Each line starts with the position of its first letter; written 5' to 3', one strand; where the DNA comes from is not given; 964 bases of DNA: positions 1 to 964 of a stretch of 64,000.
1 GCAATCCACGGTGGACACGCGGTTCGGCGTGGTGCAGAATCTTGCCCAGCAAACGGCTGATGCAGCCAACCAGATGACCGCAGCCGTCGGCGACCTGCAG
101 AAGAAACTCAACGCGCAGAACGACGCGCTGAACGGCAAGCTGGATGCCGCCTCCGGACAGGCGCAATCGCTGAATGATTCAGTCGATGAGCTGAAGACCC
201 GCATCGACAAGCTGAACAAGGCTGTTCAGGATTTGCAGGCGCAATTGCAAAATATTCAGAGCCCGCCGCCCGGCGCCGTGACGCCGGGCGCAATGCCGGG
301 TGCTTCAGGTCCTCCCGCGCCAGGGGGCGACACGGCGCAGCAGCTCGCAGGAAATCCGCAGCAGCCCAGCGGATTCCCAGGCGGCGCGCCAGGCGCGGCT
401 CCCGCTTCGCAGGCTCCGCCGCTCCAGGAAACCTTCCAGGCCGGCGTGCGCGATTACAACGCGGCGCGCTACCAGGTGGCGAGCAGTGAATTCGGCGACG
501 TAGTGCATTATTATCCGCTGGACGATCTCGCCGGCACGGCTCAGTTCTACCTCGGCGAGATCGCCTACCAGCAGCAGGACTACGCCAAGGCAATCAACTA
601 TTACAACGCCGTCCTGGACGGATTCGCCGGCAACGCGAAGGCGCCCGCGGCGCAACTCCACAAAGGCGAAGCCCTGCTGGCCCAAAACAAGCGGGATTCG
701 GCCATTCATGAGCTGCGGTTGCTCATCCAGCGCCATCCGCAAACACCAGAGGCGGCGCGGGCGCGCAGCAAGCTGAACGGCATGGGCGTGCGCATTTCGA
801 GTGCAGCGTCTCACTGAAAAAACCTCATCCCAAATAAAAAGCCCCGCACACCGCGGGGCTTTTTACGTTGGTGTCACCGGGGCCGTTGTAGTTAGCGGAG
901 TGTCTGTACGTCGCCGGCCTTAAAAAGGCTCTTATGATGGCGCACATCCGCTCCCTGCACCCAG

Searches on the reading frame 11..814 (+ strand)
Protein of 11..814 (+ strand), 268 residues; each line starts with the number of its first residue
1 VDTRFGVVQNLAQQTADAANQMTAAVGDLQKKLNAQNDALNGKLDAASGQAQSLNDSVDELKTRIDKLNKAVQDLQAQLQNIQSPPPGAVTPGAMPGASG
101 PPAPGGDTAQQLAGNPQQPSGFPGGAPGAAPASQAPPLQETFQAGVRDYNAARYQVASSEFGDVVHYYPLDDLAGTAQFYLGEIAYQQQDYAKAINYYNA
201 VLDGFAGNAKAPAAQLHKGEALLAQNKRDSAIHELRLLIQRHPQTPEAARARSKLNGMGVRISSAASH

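Call 99: search_protein_families(library=padloc, alignment_id=A8, max_evalue=1e-15)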
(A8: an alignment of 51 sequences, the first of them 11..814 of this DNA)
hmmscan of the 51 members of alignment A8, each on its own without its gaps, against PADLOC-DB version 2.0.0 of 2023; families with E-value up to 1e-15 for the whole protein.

A. member 1, window:11-814:+ (268 aa): 0 families

B. families by the number of members that match (of 51 scanned): 1 family
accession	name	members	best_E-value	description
PDLC04135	mad3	1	4.5e-29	mads_3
